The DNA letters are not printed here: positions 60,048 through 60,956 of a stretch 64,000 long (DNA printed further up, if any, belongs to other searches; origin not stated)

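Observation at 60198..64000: SNF2 helicase + DUF4391-like protein co-oriented with type III Mod/Res: an apparently uncharacterised four-component restriction-like system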

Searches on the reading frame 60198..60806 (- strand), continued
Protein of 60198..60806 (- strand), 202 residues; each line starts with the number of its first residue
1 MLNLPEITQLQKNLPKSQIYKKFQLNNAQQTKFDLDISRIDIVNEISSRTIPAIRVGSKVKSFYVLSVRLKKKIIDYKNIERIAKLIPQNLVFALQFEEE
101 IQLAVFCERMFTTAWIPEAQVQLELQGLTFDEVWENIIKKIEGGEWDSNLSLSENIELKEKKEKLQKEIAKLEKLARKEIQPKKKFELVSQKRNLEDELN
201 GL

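Call 44: fold_search(model_id=the predicted structure, library=pdb)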
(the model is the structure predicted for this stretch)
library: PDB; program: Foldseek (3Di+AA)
matches with E <= 10: 655; with E <= 0.001: 0
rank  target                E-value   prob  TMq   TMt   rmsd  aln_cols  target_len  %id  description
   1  5izo_B                1.2e-01  0.21  0.22  0.16  10.8       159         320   10  Bacillus NanoRNase A (H103A) + 2 divalent cations + PO4 at the active site (released 2017-08-02)
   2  8iss_D                1.6e-01  0.41  0.25  0.19   8.5       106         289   14  Cryo-EM structure of wild-type human tRNA Splicing Endonuclease Complex bound to pre-tRNA-ARG at 3.19 A resolution (released 2023-10-18)
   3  7mqa_SM               1.6e-01  0.15  0.18  0.14   9.2        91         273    9  Cryo-EM structure of the human SSU processome, state post-A1 (released 2021-09-22)
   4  8glc_B                1.9e-01  0.38  0.17  0.10   3.9        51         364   14  A1 AncAla: Adenylation domain 1 core construct from ancestral reconstruction of glycopeptide antibiotic biosynthesis,  (released 2023-12-06)
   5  2zvf_F                2.4e-01  0.21  0.15  0.17   5.1        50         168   10  Crystal structure of Archaeoglobus fulgidus alanyl-tRNA synthetase C-terminal dimerization domain (released 2009-06-30)
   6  2eo0_B                2.8e-01  0.11  0.18  0.24  10.5       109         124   16  Crystal Structure of Holliday Junction Resolvase ST1444 (released 2007-10-02)
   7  5ipp_B                2.9e-01  0.14  0.21  0.15  11.1       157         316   10  Structure of Bacillus NanoRNase A active site mutant bound to a mononucleotide (released 2017-08-02)
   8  2eo0_A                2.9e-01  0.09  0.17  0.23  11.1       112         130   14  Crystal Structure of Holliday Junction Resolvase ST1444 (released 2007-10-02)
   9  3dev_A                3.1e-01  0.25  0.22  0.16   8.1       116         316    7  Crystal structure of SH1221 protein from Staphylococcus haemolyticus, Northeast Structural Genomics Consortium Target  (released 2008-08-05)
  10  4y4o_2y               3.1e-01  0.08  0.13  0.21  10.4        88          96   10  Crystal structure of the Thermus thermophilus 70S ribosome with rRNA modifications and bound to protein Y (YfiA) at 2 (released 2015-03-18)
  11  9qiw_CJ               3.5e-01  0.11  0.17  0.13  12.6       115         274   16  Human pre-60S - State 3 (released 2025-04-30)
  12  7zrz_CP1              3.7e-01  0.20  0.22  0.21  11.3       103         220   14  Structure of the human tRNA splicing endonuclease defines substrate recognition (released 2023-05-17)
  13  7mq8_SM               3.7e-01  0.10  0.17  0.13   8.9        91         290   10  Cryo-EM structure of the human SSU processome, state pre-A1 (released 2021-09-22)
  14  7d4i_5G               3.7e-01  0.08  0.16  0.14   9.6        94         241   13  Cryo-EM structure of 90S small ribosomal precursors complex with the DEAH-box RNA helicase Dhr1 (State F) (released 2021-10-06)
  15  1imu_MODEL_1_A        4.2e-01  0.08  0.14  0.23  12.3       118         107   12  Solution Structure of HI0257, a Ribosome Binding Protein (released 2001-10-03)
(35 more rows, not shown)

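Call 46: search_protein_families(library=pfam, proteins=[window:60198-60806:-], max_evalue=10)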
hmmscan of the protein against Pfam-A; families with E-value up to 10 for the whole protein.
window:60198-60806:- (202 aa): 4 families
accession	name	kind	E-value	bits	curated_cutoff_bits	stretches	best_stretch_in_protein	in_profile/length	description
PF14335.11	DUF4391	-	1.7e-26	94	29.9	1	2-199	1-232/232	Domain of unknown function (DUF4391)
PF24487.1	NDC80_loop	-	0.14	12.2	27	1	71-128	33-88/233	Kinetochore protein NDC80 loop region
PF19491.4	DUF6026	-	0.24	11.8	26.6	1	157-177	24-44/51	Family of unknown function (DUF6026)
PF01385.25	OrfB_IS605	-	0.51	11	30.5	1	152-194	40-85/120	Probable transposase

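Call 51: search_dna_similar(query=P0391, collection=plasmids, mode=protein, max_evalue=1e-50, max_rows=20)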
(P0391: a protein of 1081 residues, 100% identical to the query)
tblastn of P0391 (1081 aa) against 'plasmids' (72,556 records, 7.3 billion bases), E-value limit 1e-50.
Records with a match: 122; places in all: 127; records where one place covers at least 80% of the query: 109.
Best place of each record, by identity: <60% 122.
By first word of the organism name: Listeria 20; Enterococcus 18; Bacillus 15; Escherichia 14; Acinetobacter 11; Lactococcus 5; Vibrio 3; Aeromonas 2; Citrobacter 2; Latilactobacillus 2; and 29 more.
By predicted mobility (MOB-suite, as given by PLSDB): non-mobilizable 51; mobilizable 45; conjugative 26.
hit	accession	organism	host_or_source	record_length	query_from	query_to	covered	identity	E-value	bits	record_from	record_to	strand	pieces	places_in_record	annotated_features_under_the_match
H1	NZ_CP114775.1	Raoultella planticola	Homo sapiens,cell ...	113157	6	1078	99%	54.3%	0e+0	1130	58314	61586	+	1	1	SNF2-related protein | WYL domain-containing protein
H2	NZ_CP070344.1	Variovorax sp. PDNC026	cell culture,Plastic debris in ...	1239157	6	1078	99%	54.3%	0e+0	1138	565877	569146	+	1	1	none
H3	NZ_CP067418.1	Aeromonas media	cell culture,water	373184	6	1077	99%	54.2%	0e+0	1137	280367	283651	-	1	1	SNF2-related protein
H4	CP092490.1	Endozoicomonas sp. Mp262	Meretrix meretrix,whole organism,sea ...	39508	3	1077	99%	53.7%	0e+0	1113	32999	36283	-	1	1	record has no annotation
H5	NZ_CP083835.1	Enterobacter asburiae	Homo sapiens,sputum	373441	6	1078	99%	53.7%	0e+0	1132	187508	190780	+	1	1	helicase-related protein | WYL domain-containing protein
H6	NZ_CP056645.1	Citrobacter freundii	culture,Freshwater sample from ...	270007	6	1078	99%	53.7%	0e+0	1132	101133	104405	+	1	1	helicase-related protein | WYL domain-containing protein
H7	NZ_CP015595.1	Acinetobacter sp. NCu2D-2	Mus musculus,cell culture,tracheal swab ...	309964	3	1077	99%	53.5%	0e+0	1112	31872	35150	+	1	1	helicase-related protein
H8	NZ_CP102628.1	Listeria innocua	cow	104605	10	1076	99%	53.9%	0e+0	1068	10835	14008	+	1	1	helicase-related protein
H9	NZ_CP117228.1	Listeria innocua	whole organism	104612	10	1076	99%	53.9%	0e+0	1068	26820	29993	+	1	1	helicase-related protein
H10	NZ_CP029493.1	Escherichia coli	Homo sapiens,fecal sample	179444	6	1077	99%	53.6%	0e+0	1120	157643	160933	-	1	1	SNF2-related protein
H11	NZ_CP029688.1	Escherichia coli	single strain,air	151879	6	1077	99%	53.6%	0e+0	1120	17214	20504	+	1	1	SNF2-related protein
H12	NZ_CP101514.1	Escherichia coli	migratory bird,feces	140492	6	1077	99%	53.6%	0e+0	1120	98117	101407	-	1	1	SNF2-related protein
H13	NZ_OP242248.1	Escherichia coli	Homo sapiens,stool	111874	6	1077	99%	53.6%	0e+0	1120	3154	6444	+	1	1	SNF2-related protein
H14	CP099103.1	Escherichia coli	culture,Pooled sediment sample ...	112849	6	1077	99%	53.6%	0e+0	1120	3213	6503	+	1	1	SNF2-related protein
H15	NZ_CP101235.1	Escherichia coli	Homo sapiens,cell culture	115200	6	1077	99%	53.6%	0e+0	1119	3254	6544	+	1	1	SNF2-related protein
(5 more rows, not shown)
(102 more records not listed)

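Call 52: get_annotated_region(hit=H13, flank=11000)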
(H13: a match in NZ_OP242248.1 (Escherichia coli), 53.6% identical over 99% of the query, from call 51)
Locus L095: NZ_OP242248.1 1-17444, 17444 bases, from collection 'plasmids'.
description: Escherichia coli strain LA030 plasmid pLAO18, complete sequence
organism: Escherichia coli (NCBI taxid 562)
taxonomy: Bacteria; Pseudomonadota; Gammaproteobacteria; Enterobacterales; Enterobacteriaceae; Escherichia; Escherichia coli
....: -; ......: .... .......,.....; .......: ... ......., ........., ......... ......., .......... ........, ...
typing (MOB-suite, as given by PLSDB): non-mobilizable; replicon IncFIB
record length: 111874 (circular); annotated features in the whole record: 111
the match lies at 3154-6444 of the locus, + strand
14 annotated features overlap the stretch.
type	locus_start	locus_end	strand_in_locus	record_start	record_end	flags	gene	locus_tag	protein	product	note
CDS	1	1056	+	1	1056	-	repA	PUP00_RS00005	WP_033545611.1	replication protein RepA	-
CDS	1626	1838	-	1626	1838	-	-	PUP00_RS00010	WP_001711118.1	hypothetical protein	-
CDS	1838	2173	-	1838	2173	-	-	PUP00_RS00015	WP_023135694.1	hypothetical protein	-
CDS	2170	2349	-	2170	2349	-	-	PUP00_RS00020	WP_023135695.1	hypothetical protein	-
CDS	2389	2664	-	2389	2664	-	-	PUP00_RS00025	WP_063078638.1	hypothetical protein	-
CDS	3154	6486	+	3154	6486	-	-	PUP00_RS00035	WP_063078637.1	SNF2-related protein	-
CDS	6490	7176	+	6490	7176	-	-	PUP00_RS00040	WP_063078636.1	DUF4391 domain-containing protein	-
CDS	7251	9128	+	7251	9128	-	-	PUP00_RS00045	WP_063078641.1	site-specific DNA-methyltransferase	GO:0006306 - DNA methylation [Evidence IEA]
CDS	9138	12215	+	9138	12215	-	-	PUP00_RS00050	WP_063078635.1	DEAD/DEAH box helicase family protein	-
CDS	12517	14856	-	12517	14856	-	-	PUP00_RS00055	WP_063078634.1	LAGLIDADG family homing endonuclease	-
CDS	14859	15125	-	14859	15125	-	-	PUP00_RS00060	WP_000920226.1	hypothetical protein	-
CDS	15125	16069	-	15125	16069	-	-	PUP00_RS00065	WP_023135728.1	5'-3' exonuclease H3TH domain-containing protein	-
CDS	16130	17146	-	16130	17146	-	-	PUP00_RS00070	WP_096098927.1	regulator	-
CDS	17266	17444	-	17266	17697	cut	-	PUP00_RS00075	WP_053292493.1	hypothetical protein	-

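Call 53: get_annotated_region(hit=H8, flank=11000)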
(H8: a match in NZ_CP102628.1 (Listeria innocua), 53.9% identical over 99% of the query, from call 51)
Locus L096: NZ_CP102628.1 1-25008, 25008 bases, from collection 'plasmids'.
description: Listeria innocua strain F4078 plasmid unnamed, complete sequence
organism: Listeria innocua (NCBI taxid 1642)
taxonomy: Bacteria; Bacillota; Bacilli; Bacillales; Listeriaceae; Listeria; Listeria innocua
host: -; source: cow; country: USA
typing (MOB-suite, as given by PLSDB): mobilizable; replicon rep_cluster_110,rep_cluster_554,rep_cluster_554; relaxase MOBP,MOBP
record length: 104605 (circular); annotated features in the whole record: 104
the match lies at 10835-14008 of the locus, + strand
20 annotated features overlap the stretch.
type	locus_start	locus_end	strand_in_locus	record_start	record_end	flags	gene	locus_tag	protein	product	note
CDS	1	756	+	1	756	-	istB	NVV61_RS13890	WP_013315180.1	IS21-like element helper ATPase IstB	-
CDS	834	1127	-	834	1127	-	-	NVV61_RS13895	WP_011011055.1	DUF3116 family protein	-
CDS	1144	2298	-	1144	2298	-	-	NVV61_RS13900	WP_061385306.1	cation:proton antiporter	GO:0006812 - monoatomic cation transport [Evidence IEA]; GO:1902600 - proton transmembrane transport [Evidence IEA]; ...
CDS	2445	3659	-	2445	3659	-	eno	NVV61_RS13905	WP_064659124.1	phosphopyruvate hydratase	GO:0006096 - glycolytic process [Evidence IEA]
CDS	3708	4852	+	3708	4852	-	-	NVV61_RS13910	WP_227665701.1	IS3 family transposase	-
CDS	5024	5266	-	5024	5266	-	-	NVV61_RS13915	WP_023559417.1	hypothetical protein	-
CDS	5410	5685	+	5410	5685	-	-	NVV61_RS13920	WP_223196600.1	hypothetical protein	-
CDS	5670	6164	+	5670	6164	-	-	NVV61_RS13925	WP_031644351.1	hypothetical protein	-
CDS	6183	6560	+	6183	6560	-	-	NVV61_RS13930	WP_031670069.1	hypothetical protein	-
CDS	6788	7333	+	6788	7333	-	-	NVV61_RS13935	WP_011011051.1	hypothetical protein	-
CDS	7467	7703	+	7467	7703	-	-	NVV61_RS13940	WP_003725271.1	helix-turn-helix transcriptional regulator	-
CDS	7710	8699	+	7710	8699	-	-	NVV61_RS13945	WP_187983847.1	hypothetical protein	-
CDS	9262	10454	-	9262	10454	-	-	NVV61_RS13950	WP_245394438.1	IS3 family transposase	-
CDS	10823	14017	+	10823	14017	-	-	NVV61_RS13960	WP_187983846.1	helicase-related protein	-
CDS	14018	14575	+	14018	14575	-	-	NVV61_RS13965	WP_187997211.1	hypothetical protein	-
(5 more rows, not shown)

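Call 66: search_protein_families(library=pfam, alignment_id=A6, max_evalue=0.001)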
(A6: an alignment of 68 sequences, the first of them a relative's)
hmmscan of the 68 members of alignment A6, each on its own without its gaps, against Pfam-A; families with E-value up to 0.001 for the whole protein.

A. member 1, L008:4621-5196:+ (192 aa): 1 family
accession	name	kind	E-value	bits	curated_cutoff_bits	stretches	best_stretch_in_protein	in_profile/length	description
PF20385.3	DUF6680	-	5.6e-35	121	23.2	1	7-157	1-152/170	Family of unknown function (DUF6680)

B. families by the number of members that match (of 68 scanned): 45 families (the first 25 are shown)
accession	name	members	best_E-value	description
PF05635.17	23S_rRNA_IVP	6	7.9e-32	23S rRNA-intervening sequence protein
PF04326.19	SLFN_AlbA_2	5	1.4e-23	Schlafen, AlbA_2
PF13173.12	AAA_14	4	9.4e-31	AAA domain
PF13749.12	HATPase_c_4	4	1.3e-25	Putative ATP-dependent DNA helicase recG C-terminal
PF13304.12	AAA_21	3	4.2e-27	AAA domain, putative AbiEii toxin, Type IV TA system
PF07693.20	KAP_NTPase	2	2.4e-34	KAP family P-loop domain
PF13635.12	DUF4143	2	7e-34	Domain of unknown function (DUF4143)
PF17761.7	DUF1016_N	2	7.4e-32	DUF1016 N-terminal domain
PF13676.11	TIR_2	2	7.9e-20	TIR domain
PF01582.25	TIR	2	1.2e-12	TIR domain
PF06414.18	Zeta_toxin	2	1.9e-12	Zeta toxin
PF13671.12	AAA_33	2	3.5e-07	AAA domain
PF13166.12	AAA_13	1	1.6e-165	AAA domain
PF13310.11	Virulence_RhuM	1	6.7e-105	Virulence protein RhuM family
PF09903.14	DUF2130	1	1.9e-90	Uncharacterized protein conserved in bacteria (DUF2130)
PF14335.11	DUF4391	1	9.6e-54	Domain of unknown function (DUF4391)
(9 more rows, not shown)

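Call 67: search_protein_families(library=padloc, alignment_id=A6, max_evalue=0.00001)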
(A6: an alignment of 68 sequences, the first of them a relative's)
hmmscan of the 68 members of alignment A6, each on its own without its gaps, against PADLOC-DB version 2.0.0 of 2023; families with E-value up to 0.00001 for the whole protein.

A. member 1, L008:4621-5196:+ (192 aa): 0 families

B. families by the number of members that match (of 68 scanned): 190 families (the first 25 are shown)
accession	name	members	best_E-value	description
PDLC02394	pAgo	4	2e-40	-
PDLC02402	Aga_SIR2-PNTD1-PNTD2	3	5.4e-13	Class I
PDLC04786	PDC-S01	2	8.3e-173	-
PDLC04787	PDC-S01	2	6.6e-115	-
PDLC04788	PDC-S01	2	1.6e-104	-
PDLC04792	PDC-S01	2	3e-103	-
PDLC05062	PDC-S66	2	1.6e-102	-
PDLC04959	PDC-S20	2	6.8e-54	-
PDLC04812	PDC-S02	2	4.3e-44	-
PDLC04797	PDC-S02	2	5.5e-43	-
PDLC04820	PDC-S02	2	2.6e-42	-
PDLC04956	PDC-S20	2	6.2e-42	-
PDLC04802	PDC-S02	2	1.6e-38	-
PDLC04807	PDC-S02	2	4.7e-38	-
PDLC04795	PDC-S02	2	1.8e-37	-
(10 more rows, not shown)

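Call 73: search_solved_structures(query=L007:7161-9059:+, max_evalue=0.001)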
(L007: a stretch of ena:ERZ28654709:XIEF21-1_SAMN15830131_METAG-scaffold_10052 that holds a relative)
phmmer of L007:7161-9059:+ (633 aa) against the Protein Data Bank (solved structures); distinct sequences matched with E-value up to 0.001: 3.
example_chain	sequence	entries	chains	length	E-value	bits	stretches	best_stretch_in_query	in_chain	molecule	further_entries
6k0w_B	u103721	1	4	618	3.2e-64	220.6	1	56-557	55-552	Adenine specific DNA methyltransferase (Mod)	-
4zcf_A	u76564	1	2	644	6e-54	186.7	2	9-252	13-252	Restriction endonuclease EcoP15I, modification subunit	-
7dsu_A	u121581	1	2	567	2.5e-30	108.6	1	93-451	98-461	Mbo45V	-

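Call 74: search_solved_structures(query=A1, max_evalue=10)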
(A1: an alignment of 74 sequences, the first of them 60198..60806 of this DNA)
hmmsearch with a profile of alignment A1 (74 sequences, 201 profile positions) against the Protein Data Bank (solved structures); distinct sequences matched with E-value up to 10: 4.
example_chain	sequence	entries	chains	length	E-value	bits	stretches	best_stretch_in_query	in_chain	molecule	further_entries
9r1o_A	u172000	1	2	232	0.0074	19.1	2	137-199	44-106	sc-apCC-6-DPH-NR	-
1x3w_A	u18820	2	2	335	0.11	15.3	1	58-107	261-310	peptide:N-glycanase | peptide: N-glycanase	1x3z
3esw_A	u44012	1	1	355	0.14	14.9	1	58-107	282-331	Peptide-N(4)-(N-acetyl-beta-glucosaminyl)asparagine amidase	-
8qad_A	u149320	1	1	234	3.4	10.4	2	151-199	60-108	sc-apCC-6-LLIA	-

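Call 88: fold_search(model_id=the predicted structure, library=viral)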
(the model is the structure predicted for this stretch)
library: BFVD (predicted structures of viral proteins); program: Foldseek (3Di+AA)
matches with E <= 10: 330; with E <= 0.001: 0
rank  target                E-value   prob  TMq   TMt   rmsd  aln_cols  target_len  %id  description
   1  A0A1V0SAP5            5.6e-02  0.51  0.21  0.15  10.4       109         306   13  RNA methyltransferase [Catovirus CTV1]
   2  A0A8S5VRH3            1.1e-01  0.41  0.24  0.15   7.9       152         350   11  (no name in the UniProt tables at hand)
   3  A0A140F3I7            1.2e-01  0.23  0.19  0.25  10.4       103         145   14  Uncharacterized protein [Pyrobaculum filamentous virus 1]
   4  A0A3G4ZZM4            1.8e-01  0.54  0.26  0.18   8.9       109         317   13  Uncharacterized protein [Edafosvirus sp.]
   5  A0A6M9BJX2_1          1.8e-01  0.11  0.17  0.04  12.8       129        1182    8  RNA-directed RNA polymerase [Kummerowia striata picorna-like virus]
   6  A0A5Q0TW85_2          2.0e-01  0.11  0.18  0.04  12.2       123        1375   12  RNA-dependent RNA polymerase (Fragment) [Forneby virus]
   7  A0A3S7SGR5            2.1e-01  0.03  0.09  0.14  16.7       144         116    8  (no name in the UniProt tables at hand)
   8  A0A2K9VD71            2.6e-01  0.10  0.14  0.21  10.5        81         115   11  Uncharacterized protein [Lactobacillus phage Semele]
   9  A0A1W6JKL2            2.7e-01  0.41  0.24  0.26  15.8       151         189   13  Uncharacterized protein [Lactococcus phage AM4]
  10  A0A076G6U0            2.7e-01  0.08  0.14  0.10   5.4        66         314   12  Exopolyphosphatase [Bacillus phage Bobb]
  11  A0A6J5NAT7            2.9e-01  0.06  0.16  0.20  15.2       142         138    8  Uncharacterized protein [uncultured Caudovirales phage]
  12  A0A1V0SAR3            2.9e-01  0.06  0.13  0.11  14.3       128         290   20  Uncharacterized protein [Catovirus CTV1]
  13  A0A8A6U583            3.1e-01  0.21  0.18  0.29   9.6        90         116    8  RdRp (Fragment) [Poaceae Liege nepovirus A]
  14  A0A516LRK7            3.3e-01  0.16  0.18  0.24  17.2       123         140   14  (no name in the UniProt tables at hand)
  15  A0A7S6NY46            3.3e-01  0.16  0.21  0.18  13.4       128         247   11  Uncharacterized protein [Bathycoccus sp. RCC716 virus 1]
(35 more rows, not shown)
